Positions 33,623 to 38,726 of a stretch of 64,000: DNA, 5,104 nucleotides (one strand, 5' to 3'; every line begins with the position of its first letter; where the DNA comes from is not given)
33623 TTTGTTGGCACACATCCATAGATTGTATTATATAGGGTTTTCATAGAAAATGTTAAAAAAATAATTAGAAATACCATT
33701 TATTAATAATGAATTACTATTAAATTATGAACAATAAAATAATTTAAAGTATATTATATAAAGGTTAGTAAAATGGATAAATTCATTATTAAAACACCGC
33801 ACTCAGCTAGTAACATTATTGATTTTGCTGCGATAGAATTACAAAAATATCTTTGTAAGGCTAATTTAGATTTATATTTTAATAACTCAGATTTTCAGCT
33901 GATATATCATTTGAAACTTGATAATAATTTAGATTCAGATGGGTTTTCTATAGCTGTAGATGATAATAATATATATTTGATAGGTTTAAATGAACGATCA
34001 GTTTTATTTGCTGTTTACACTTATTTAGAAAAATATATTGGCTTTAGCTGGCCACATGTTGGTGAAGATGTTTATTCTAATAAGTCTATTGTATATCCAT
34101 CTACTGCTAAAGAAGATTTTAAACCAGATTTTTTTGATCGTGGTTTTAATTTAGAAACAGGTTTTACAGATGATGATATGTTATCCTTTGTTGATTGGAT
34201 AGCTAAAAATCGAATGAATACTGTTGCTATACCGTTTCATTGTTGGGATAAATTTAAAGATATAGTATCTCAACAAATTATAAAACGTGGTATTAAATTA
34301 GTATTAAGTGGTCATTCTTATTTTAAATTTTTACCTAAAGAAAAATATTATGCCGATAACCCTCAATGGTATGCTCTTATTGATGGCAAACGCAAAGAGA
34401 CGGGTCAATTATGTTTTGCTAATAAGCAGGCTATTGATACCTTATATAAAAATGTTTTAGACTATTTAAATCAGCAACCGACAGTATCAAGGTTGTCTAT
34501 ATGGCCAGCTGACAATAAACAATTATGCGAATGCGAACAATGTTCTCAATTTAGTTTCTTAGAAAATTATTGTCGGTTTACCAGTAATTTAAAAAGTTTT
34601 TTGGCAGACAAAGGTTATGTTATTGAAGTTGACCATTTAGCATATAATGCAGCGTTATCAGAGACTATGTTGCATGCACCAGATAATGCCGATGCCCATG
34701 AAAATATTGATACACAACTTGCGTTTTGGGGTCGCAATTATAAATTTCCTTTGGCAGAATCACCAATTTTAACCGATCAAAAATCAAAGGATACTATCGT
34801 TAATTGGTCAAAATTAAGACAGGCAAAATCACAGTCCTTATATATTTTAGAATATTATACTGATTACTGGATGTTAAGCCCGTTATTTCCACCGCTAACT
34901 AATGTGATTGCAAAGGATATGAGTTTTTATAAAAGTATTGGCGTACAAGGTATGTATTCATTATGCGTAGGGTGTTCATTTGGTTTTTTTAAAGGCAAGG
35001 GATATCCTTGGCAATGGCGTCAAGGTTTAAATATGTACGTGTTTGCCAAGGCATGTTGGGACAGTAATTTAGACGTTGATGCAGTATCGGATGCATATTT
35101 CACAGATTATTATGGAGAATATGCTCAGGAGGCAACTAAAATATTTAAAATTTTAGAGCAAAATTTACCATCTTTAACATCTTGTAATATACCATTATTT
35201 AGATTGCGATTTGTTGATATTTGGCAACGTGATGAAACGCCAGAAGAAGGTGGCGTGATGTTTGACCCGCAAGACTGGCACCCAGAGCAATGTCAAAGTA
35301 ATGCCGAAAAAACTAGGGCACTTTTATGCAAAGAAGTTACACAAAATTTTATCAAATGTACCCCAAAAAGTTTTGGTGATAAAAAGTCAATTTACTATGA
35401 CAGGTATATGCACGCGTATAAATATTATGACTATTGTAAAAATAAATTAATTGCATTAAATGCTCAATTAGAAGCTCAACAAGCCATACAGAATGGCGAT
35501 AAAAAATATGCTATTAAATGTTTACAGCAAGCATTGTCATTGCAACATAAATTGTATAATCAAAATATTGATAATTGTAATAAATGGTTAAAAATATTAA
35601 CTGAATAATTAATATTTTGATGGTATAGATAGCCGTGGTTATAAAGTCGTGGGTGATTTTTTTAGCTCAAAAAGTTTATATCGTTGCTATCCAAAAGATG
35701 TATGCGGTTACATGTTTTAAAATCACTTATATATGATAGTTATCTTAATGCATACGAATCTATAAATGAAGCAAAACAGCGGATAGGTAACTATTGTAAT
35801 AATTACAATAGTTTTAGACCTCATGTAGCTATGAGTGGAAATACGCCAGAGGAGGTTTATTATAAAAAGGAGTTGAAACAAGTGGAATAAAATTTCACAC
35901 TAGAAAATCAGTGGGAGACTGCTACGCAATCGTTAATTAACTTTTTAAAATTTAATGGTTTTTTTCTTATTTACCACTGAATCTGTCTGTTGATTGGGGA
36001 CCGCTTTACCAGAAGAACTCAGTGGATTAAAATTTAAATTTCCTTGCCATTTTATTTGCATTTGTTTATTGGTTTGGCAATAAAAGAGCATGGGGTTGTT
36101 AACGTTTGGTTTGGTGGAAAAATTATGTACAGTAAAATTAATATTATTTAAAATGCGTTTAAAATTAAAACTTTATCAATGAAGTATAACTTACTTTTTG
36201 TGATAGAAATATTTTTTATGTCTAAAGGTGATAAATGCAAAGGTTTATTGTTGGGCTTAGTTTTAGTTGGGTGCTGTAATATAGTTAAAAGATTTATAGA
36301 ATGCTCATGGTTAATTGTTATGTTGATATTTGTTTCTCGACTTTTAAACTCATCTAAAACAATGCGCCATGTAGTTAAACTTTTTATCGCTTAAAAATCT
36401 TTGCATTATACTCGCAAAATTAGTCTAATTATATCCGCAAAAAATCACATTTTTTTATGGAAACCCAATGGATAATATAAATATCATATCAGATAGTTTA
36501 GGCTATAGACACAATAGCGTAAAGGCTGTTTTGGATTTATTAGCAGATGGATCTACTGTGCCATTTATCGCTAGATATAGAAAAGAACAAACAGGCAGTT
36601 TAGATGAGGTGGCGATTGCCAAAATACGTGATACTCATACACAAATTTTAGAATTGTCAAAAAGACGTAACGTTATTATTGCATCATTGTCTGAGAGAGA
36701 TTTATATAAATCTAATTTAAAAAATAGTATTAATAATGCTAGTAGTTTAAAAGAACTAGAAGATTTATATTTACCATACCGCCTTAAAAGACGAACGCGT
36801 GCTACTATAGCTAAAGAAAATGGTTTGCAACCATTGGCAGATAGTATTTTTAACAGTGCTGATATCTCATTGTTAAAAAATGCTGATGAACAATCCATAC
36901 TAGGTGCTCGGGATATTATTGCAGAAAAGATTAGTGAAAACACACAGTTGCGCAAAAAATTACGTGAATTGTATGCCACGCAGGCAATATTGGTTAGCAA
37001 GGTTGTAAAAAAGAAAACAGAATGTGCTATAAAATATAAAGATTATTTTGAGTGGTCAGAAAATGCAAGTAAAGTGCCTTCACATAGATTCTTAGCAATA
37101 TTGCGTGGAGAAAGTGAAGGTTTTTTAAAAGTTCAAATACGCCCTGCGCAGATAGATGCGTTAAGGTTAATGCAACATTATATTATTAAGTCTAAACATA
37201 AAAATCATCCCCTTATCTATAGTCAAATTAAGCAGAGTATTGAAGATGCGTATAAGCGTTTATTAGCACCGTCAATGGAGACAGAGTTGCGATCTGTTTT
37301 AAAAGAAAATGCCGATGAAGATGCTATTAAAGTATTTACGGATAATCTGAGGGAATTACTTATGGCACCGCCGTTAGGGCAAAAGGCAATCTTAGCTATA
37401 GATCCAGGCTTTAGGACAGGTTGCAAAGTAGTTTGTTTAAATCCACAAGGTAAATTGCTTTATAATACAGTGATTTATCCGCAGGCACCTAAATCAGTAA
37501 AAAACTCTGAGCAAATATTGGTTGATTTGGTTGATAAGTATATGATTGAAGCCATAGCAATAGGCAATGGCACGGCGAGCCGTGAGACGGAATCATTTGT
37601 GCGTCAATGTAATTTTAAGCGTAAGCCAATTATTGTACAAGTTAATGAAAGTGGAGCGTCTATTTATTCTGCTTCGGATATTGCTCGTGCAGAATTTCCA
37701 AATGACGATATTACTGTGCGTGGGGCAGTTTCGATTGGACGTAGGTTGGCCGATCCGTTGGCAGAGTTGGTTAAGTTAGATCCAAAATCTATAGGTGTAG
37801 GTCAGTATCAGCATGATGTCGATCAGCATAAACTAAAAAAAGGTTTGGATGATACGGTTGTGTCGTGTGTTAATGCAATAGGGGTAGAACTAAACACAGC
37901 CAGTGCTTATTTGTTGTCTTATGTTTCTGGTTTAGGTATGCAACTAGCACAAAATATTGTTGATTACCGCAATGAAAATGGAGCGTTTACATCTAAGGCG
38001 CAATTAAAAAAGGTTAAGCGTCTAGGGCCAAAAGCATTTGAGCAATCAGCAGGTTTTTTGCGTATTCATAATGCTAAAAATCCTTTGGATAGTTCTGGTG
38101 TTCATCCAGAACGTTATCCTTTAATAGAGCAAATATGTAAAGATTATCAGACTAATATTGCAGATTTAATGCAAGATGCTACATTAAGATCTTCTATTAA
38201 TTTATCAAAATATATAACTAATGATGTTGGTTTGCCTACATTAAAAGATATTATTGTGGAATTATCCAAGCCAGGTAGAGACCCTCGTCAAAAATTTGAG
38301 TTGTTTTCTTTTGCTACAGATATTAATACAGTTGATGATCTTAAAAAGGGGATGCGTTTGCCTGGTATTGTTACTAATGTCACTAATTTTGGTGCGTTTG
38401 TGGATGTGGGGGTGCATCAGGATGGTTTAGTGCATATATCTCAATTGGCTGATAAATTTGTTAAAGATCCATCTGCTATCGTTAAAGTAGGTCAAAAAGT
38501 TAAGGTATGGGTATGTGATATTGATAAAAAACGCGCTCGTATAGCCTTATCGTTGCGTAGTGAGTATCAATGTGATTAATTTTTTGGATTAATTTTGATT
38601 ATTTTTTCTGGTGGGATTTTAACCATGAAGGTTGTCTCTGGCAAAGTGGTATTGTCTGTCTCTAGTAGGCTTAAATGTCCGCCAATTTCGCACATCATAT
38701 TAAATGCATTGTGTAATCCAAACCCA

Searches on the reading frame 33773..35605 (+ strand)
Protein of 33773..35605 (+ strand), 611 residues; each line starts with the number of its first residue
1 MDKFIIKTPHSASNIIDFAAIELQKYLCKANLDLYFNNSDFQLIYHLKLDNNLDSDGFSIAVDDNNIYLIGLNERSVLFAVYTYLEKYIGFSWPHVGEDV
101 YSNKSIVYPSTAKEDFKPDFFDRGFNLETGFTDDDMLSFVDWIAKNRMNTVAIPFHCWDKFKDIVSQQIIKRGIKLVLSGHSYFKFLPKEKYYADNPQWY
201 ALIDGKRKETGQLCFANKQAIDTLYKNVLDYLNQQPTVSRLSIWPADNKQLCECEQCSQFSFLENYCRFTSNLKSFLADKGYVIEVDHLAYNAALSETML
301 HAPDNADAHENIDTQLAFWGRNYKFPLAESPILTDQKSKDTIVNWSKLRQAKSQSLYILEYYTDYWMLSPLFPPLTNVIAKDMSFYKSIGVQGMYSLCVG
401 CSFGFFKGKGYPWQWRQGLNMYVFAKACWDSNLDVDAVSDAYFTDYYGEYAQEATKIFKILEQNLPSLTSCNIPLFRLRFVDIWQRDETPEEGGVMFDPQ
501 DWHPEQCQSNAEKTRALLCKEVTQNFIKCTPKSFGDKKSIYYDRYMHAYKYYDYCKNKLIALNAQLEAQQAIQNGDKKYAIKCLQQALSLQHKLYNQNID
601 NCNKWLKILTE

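Call 9: search_protein_families(library=pfam, proteins=[window:33773-35605:+], max_evalue=0.001)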
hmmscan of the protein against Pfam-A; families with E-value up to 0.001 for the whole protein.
window:33773-35605:+ (611 aa): 1 family
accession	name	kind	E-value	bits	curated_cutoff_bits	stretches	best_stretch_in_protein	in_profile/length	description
PF16126.11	DUF4838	-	1.2e-37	130.2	26.6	1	105-454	14-319/325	Domain of unknown function (DUF4838)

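Call 64: search_protein_families(library=ncbifam, proteins=[window:33773-35605:+], max_evalue=0.01)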
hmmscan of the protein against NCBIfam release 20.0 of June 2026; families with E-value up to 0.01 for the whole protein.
window:33773-35605:+ (611 aa): 0 families

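Call 78: search_solved_structures(query=window:33773-35605:+, max_evalue=1)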
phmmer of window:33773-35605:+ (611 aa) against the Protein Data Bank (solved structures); distinct sequences matched with E-value up to 1: 0.

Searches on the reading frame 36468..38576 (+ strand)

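Call 9: search_protein_families(library=pfam, proteins=[window:36468-38576:+], max_evalue=0.001)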
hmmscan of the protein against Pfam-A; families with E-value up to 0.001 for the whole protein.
window:36468-38576:+ (703 aa): 9 families
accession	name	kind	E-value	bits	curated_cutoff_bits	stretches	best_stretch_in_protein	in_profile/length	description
PF16921.10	Tex_YqgF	-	1.1e-44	152.4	27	1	306-427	1-125/126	Tex protein YqgF-like domain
PF22706.1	Tex_central_region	-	5.5e-34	118.2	27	1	141-290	24-178/178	Tex central region-like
PF12836.13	HHH_3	-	7.4e-28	96.9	27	1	468-532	1-65/65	Helix-hairpin-helix motif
PF09371.15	Tex_N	-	3.1e-25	88.1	32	1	2-74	2-74/75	Tex-like protein N-terminal domain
PF17674.7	HHH_9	-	6.6e-24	85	23.1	1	538-607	1-70/70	HHH domain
PF00575.29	S1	-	2.2e-21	76.5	22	1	625-697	2-74/74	S1 RNA binding domain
PF14635.12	HHH_7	-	3.2e-09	37.5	27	1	441-533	5-103/104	Helix-hairpin-helix motif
PF23459.1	S1_RRP5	-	4.7e-08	33.9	27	1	625-696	1-72/72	RRP5 S1 domain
PF14639.11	YqgF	-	0.00027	21.2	35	1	389-436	101-148/150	Holliday-junction resolvase-like of SPT6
